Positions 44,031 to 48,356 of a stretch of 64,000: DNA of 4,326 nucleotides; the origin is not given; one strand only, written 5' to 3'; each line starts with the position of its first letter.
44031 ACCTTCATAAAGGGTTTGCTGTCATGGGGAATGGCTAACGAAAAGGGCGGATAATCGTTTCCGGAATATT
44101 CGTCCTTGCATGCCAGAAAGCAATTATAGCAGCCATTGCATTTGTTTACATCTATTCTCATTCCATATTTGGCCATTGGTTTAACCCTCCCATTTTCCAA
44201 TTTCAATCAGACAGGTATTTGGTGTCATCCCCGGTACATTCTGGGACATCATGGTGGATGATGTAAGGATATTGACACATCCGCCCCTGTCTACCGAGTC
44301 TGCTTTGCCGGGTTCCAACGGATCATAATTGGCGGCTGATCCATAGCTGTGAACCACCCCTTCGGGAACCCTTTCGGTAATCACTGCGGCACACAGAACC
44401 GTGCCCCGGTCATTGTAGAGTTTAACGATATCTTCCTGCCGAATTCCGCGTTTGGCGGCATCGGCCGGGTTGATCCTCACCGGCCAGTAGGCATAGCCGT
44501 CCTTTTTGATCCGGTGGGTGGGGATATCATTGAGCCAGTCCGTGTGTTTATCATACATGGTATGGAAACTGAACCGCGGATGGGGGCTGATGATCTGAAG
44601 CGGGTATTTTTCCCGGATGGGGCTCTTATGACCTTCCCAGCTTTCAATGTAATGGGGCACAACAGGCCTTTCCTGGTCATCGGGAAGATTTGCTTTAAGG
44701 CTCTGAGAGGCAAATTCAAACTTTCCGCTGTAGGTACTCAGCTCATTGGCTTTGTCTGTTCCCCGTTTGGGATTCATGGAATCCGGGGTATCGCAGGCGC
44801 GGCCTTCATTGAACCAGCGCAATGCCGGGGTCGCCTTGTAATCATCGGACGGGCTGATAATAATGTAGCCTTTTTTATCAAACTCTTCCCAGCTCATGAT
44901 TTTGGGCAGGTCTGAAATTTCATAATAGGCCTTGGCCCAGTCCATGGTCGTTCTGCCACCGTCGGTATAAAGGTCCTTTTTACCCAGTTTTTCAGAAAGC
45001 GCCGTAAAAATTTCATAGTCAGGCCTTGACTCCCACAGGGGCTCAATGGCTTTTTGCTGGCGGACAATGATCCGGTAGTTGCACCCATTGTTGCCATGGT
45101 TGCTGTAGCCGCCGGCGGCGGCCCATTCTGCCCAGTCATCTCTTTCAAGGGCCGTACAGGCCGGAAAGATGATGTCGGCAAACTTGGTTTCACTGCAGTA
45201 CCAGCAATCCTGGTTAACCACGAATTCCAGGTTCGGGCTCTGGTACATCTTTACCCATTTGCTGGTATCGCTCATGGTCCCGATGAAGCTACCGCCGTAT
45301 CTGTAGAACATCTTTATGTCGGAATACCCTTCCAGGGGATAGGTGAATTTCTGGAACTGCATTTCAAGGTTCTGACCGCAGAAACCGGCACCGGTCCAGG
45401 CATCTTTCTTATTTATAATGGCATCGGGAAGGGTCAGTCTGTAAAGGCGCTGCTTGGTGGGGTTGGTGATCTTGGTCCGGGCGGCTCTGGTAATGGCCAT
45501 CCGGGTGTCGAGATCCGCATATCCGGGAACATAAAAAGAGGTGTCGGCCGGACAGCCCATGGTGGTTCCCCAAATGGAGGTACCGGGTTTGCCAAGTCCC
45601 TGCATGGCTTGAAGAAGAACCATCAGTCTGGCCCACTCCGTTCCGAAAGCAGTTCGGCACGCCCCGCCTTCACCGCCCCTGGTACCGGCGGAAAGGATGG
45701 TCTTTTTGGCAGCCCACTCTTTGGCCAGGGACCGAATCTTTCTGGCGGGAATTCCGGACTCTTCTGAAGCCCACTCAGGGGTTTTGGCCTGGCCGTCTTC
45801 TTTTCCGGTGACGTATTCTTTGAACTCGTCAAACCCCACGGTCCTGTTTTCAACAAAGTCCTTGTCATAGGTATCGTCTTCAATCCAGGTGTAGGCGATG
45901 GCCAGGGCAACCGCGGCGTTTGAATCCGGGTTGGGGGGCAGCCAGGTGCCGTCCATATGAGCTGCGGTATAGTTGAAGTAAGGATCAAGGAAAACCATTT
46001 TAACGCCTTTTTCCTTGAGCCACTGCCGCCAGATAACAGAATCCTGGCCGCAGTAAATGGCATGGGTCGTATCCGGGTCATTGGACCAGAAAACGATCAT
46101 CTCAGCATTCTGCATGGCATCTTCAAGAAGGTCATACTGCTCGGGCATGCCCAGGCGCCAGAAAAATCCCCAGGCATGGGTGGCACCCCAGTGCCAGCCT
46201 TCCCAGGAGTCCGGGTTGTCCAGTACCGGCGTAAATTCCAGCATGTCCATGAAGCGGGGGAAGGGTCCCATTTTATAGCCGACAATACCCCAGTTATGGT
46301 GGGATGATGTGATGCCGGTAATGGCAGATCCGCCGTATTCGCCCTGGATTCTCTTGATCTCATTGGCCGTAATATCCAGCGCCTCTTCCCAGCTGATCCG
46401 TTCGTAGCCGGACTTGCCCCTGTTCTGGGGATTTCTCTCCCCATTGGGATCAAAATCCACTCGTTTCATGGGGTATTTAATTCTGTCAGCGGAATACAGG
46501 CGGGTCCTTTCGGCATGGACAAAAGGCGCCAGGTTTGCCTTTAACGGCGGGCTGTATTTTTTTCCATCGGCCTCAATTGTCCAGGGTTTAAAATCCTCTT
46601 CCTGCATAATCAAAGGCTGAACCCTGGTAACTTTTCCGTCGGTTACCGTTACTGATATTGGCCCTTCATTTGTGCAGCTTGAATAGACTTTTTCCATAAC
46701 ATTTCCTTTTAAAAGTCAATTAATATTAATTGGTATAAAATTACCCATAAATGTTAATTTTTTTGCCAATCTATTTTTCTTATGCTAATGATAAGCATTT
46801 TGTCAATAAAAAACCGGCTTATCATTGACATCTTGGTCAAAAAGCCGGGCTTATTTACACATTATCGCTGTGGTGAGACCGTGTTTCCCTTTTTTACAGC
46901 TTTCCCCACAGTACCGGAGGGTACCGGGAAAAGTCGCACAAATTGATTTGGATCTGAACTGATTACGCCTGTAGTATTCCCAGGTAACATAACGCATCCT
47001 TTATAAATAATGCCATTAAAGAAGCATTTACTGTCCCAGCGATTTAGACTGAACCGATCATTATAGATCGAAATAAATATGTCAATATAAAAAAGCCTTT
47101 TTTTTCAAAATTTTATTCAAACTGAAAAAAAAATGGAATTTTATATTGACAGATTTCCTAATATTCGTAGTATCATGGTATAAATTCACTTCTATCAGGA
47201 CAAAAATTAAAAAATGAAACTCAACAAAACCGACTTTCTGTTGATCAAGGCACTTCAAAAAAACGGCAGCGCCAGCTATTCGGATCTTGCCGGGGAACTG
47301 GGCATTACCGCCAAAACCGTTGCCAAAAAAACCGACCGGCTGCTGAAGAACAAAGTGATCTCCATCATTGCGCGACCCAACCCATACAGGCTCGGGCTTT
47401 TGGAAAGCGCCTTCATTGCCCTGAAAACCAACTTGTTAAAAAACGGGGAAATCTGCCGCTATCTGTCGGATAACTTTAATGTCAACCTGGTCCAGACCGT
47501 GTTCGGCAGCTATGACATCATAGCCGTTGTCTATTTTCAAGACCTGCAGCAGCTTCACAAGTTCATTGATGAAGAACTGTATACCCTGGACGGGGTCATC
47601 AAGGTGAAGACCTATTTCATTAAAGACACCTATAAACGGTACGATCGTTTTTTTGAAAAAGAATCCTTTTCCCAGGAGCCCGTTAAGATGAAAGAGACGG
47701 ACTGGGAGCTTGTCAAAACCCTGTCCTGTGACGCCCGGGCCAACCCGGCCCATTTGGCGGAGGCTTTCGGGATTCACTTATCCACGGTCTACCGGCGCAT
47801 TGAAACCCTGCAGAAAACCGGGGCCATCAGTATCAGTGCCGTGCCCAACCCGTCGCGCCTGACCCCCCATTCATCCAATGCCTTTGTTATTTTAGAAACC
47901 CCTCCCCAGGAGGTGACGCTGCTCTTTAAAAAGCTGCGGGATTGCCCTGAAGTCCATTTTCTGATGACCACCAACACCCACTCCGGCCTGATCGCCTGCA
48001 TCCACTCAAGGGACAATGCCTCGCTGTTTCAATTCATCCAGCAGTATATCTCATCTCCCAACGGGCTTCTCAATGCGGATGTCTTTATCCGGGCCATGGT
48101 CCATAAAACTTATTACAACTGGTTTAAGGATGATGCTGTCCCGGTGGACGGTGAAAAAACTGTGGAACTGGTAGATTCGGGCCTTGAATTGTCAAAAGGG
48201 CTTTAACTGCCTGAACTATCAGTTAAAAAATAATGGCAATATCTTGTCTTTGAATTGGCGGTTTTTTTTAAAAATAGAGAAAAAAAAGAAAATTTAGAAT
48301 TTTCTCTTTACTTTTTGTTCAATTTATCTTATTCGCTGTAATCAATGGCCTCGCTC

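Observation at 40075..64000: Array of four intact plus one decayed pyrogallol-transhydroxylase-like Mo enzyme gene pairs with dedicated uptake and regulators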

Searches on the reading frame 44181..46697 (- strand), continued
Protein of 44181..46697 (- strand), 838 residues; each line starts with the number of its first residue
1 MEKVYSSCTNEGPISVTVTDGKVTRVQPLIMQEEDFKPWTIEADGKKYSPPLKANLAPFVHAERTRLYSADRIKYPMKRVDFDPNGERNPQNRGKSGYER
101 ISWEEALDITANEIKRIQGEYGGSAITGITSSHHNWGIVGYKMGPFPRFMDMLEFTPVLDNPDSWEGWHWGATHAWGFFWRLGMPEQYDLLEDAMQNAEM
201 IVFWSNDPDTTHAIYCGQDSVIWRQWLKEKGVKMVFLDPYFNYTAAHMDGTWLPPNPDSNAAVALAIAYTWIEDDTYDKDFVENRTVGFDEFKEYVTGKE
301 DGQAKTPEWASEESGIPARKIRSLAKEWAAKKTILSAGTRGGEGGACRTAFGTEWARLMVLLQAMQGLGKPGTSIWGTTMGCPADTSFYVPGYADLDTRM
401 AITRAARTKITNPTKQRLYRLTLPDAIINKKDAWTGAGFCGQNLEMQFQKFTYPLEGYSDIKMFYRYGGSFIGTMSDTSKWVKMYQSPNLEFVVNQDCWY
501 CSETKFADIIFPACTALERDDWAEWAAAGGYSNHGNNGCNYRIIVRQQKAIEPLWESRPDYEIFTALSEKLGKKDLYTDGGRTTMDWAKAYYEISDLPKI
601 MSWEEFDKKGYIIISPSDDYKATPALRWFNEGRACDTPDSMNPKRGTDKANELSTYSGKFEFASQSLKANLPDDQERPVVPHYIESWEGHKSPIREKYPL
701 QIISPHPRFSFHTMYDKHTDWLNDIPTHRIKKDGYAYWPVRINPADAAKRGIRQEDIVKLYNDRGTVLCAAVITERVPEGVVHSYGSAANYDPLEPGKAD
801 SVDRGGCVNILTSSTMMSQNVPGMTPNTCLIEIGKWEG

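Call 71: find_homologous_proteins(query=L026:5369-7873:+, max_evalue=1e-50)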
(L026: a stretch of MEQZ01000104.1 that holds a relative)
Query L026:5369-7873:+ (835 aa): 3747 proteins with E <= 1e-50 among 8000 candidates; the best 120 are listed.
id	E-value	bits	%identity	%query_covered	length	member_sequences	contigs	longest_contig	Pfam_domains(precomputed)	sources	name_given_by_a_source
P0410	0.0e+0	2014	100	100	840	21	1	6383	PF21423.3,PF00384.28,PF01568.28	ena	-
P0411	0.0e+0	1882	93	100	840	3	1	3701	PF21423.3,PF00384.28,PF01568.28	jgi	-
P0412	0.0e+0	1806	89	100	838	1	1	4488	PF21423.3,PF00384.28,PF01568.28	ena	-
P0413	0.0e+0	1785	88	100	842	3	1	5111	PF21423.3,PF00384.28,PF01568.28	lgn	-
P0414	0.0e+0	1778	88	100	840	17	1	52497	PF21423.3,PF00384.28,PF01568.28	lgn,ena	-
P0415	0.0e+0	1757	85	100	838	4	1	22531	PF21423.3,PF00384.28,PF01568.28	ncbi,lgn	-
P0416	0.0e+0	1718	84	100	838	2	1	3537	PF21423.3,PF00384.28,PF01568.28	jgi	-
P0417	0.0e+0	1697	82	100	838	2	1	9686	PF21423.3,PF00384.28,PF01568.28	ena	-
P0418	0.0e+0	1623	79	100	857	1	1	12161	PF21423.3,PF00384.28,PF01568.28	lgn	-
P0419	0.0e+0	1623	79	100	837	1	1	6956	PF21423.3,PF00384.28,PF01568.28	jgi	jgi:anaerobic selenocysteine-containing dehydrogenase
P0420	0.0e+0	1592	77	100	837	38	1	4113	PF21423.3,PF00384.28,PF01568.28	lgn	-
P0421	0.0e+0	1584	79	100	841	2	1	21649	PF21423.3,PF00384.28,PF01568.28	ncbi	-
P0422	0.0e+0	1583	77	100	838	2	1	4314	PF21423.3,PF00384.28,PF01568.28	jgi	jgi:trimethylamine-N-oxide reductase (cytochrome c)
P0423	0.0e+0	1581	76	100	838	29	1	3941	PF21423.3,PF00384.28,PF01568.28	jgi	jgi:molybdopterin guanine dinucleotide-containing S/N-oxide reductase-like protein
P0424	0.0e+0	1581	77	100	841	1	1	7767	PF21423.3,PF00384.28,PF01568.28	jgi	jgi:trimethylamine-N-oxide reductase (cytochrome c)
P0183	0.0e+0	1425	69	100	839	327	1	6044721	PF21423.3,PF00384.28,PF01568.28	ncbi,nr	ncbi:MAG: molybdopterin-dependent oxidoreductase [Desulfobacter sp.]|nr:MAG: molybdopterin-dependent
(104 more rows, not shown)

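Call 104: search_dna_similar(query=window:44181-46697:-, collection=plasmids, mode=protein, max_evalue=1e-50, max_rows=25)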
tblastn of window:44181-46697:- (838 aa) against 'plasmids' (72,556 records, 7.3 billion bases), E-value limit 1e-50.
Records with a match: 94; places in all: 98; records where one place covers at least 80% of the query: 94.
Best place of each record, by identity: <60% 94.
By first word of the organism name: Pantoea 35; Rahnella 7; Escherichia 5; Agrobacterium 5; Citrobacter 4; Shinella 4; Cereibacter 3; Azospirillum 3; Rhodovulum 3; Rhizobium 2; and 18 more.
By predicted mobility (MOB-suite, as given by PLSDB): non-mobilizable 75; conjugative 12; mobilizable 7.
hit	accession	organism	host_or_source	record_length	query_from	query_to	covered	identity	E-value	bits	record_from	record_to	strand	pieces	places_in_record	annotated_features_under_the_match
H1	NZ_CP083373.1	Ensifer canadensis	Melilotus albus,Cell Culture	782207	5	837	99%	46.7%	0e+0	761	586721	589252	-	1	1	molybdopterin-dependent oxidoreductase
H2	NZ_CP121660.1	Sinorhizobium terangae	Desmanthus virgatus,cell culture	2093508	6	837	99%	46.8%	0e+0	756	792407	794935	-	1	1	none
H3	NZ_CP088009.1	Rhizobium sp. T136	Melilotus albus,Cell culture,root nodule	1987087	5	837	99%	46.2%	0e+0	756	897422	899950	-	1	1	none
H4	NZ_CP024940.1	Paraburkholderia hospita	soil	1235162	3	837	100%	45.6%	0e+0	748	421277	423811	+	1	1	record has no annotation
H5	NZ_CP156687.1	Burkholderia stagnalis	Bacterial cells,soils collected in ...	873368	3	838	100%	45.4%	0e+0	744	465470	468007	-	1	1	molybdopterin-dependent oxidoreductase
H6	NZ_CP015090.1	Salipiger abyssi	single cell,marine seawater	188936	5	836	99%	45.2%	0e+0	719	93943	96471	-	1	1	molybdopterin-dependent oxidoreductase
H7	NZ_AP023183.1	Paraburkholderia sp. PGU19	Physopelta gutta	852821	3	838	100%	44.7%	0e+0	738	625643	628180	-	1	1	molybdopterin-dependent oxidoreductase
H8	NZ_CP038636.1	Cupriavidus oxalaticus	whole organism,sewage sludge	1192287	5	838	100%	44.2%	0e+0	736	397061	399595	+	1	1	none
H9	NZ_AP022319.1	Burkholderia sp. THE68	Togo hemipterus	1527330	5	837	99%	42.7%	0e+0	710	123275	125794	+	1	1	none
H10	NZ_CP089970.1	Cereibacter azotoformans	Owen's River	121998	12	838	99%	29.5%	4e-74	272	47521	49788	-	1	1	torA: trimethylamine-N-oxide reductase TorA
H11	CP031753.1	Cereibacter sphaeroides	cell culture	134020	12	838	99%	29.3%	2e-73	270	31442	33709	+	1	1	torA: trimethylamine-N-oxide reductase TorA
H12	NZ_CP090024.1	Cereibacter azotoformans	cell culture,Aquaculture sediment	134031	12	838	99%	29.3%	2e-73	270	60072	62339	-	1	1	torA: trimethylamine-N-oxide reductase TorA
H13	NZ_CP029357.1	Azospirillum thermophilum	cell culture,hot spring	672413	12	838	99%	29.1%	3e-76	279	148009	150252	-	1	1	torA: trimethylamine-N-oxide reductase TorA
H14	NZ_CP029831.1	Azospirillum ramasamyi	single cell,Cow dung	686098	12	830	98%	29.2%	2e-66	249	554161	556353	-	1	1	molybdopterin-dependent oxidoreductase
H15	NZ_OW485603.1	Rhodovastum atsumiense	-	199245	8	835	99%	27.7%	6e-64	241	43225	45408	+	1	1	DMSO/selenate family reductase complex A subunit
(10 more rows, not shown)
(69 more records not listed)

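Call 105: get_annotated_region(hit=H5, flank=12000)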
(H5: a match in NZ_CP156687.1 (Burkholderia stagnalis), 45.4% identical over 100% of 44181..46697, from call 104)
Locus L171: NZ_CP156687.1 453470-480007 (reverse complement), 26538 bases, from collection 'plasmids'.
description: Burkholderia stagnalis strain YJ-2 plasmid plas2, complete sequence
organism: Burkholderia stagnalis (NCBI taxid 1503054)
taxonomy: Bacteria; Pseudomonadota; Betaproteobacteria; Burkholderiales; Burkholderiaceae; Burkholderia; Burkholderia stagnalis
host: -; source: Bacterial cells,soils collected in Guangdong Province, China; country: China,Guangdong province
typing (MOB-suite, as given by PLSDB): non-mobilizable
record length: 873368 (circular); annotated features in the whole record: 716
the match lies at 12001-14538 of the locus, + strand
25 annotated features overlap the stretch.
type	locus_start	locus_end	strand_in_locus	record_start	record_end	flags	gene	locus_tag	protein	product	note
CDS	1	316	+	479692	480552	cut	-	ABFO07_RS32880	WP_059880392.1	GNAT family N-acetyltransferase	-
CDS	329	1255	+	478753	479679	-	-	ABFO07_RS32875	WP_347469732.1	glyoxylate/hydroxypyruvate reductase A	-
CDS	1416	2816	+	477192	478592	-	-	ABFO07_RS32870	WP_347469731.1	aspartate aminotransferase family protein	-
CDS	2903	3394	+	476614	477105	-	-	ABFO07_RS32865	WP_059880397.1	winged helix-turn-helix transcriptional regulator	-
CDS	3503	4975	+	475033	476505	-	-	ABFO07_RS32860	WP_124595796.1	NAD-dependent succinate-semialdehyde dehydrogenase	-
CDS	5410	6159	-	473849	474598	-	-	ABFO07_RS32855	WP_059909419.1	TetR/AcrR family transcriptional regulator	GO:0006355 - regulation of DNA-templated transcription [Evidence IEA]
CDS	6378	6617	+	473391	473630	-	-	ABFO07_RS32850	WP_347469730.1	hypothetical protein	-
CDS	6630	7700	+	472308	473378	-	-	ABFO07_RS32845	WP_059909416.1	VOC family protein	-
CDS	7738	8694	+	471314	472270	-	-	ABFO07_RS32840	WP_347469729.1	fumarylacetoacetate hydrolase family protein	-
CDS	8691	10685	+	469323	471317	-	-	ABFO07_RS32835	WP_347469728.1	acyl-CoA synthetase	-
CDS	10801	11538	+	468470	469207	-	-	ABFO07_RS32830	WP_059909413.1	OmpW family outer membrane protein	-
CDS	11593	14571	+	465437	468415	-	-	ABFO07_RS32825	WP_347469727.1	molybdopterin-dependent oxidoreductase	-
CDS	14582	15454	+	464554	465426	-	-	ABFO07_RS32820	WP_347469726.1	4Fe-4S dicluster domain-containing protein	-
CDS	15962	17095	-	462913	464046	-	-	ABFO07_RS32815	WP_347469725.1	amidohydrolase family protein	-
CDS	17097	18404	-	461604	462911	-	-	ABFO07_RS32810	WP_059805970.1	MFS transporter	GO:0055085 - transmembrane transport [Evidence IEA]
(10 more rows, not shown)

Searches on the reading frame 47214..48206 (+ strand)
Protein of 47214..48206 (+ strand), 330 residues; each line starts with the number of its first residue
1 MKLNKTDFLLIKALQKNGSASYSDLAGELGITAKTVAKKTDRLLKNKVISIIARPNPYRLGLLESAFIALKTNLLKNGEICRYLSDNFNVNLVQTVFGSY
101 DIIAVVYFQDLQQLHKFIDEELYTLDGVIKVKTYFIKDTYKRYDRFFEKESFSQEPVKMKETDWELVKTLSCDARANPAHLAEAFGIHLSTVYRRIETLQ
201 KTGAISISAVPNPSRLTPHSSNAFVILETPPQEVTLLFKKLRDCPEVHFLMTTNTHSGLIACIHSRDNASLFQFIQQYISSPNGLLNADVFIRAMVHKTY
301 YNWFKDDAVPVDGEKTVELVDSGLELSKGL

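Call 21: search_protein_families(library=pfam, proteins=[window:47214-48206:+])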
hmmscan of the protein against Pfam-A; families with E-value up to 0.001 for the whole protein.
window:47214-48206:+ (330 aa): 14 families
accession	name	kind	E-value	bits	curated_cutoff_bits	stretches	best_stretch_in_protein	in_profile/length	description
PF13412.12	HTH_24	-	1.1e-17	63.8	21.9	2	3-49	1-47/48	Winged helix-turn-helix DNA-binding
PF13404.12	HTH_AsnC-type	-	1.5e-16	60.4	27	2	3-43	1-41/42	AsnC-type helix-turn-helix domain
PF01037.27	AsnC_trans_reg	-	8.4e-15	54.9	25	1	90-136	24-70/73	Lrp/AsnC ligand binding domain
PF22482.2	AsnC_trans_reg_3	-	9.3e-12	45.4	24.4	1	79-144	26-90/95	PF0864 C-terminal dimeric alpha+beta barrel domain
PF01047.28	MarR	-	4.5e-09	36.5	24.6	0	3-49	1-47/59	MarR family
PF08279.18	HTH_11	-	9.4e-09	35.5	25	1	180-212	20-51/55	HTH domain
PF25212.1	HVO_A0114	-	2.8e-07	30.7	27.6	0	159-207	20-68/84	HVO_A0114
PF13384.12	HTH_23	-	6.6e-06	26.2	24.6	0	173-203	16-45/50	Homeodomain-like domain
PF01978.25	TrmB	-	7.6e-05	22.9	25.6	0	161-209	8-56/68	Sugar-specific transcriptional regulator TrmB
PF13545.12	HTH_Crp_2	-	0.00011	22.5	27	0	179-207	26-55/70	Crp-like helix-turn-helix domain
PF22451.2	NirdL-like_HTH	-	0.00012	22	27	0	22-49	19-46/47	Siroheme decarboxylase NirDL-like HTH domain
PF12840.13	HTH_20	-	0.00025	21.4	27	0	178-205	21-48/51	Helix-turn-helix domain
PF13730.12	HTH_36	-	0.00037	20.7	25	0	181-203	31-53/55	Helix-turn-helix domain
PF09339.16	HTH_IclR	-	0.00071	19.7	22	0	173-204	16-47/52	IclR helix-turn-helix domain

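Call 48: search_protein_families(library=ncbifam, max_evalue=1e-10, proteins=[window:47214-48206:+])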
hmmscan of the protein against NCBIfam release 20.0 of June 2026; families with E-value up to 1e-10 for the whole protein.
window:47214-48206:+ (330 aa): 5 families
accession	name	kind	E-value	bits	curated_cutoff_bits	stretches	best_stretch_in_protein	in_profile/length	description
NF040947.1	trans_reg_LysM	equivalog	1.1e-22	80.3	180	1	4-136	2-132/136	HTH-type transcriptional regulator LysM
NF053758.1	ChrTpTrnRegChrS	equivalog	1.8e-22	79.8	250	1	2-141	11-151/158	chromate efflux transcriptional regulator ChrS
NF041395.1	TranRegLrpA1_Halo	equivalog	6e-19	68.4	250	0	4-139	4-140/142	HTH-type transcriptional regulator LrpA1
NF040820.1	trans_reg_LrpA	equivalog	2.1e-14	53.6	250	0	3-136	2-136/141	HTH-type transcriptional regulator LrpA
NF041396.1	TranRegLrp_Halo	equivalog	4.4e-14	52.6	190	0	2-124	2-125/149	HTH-type transcriptional regulator Lrp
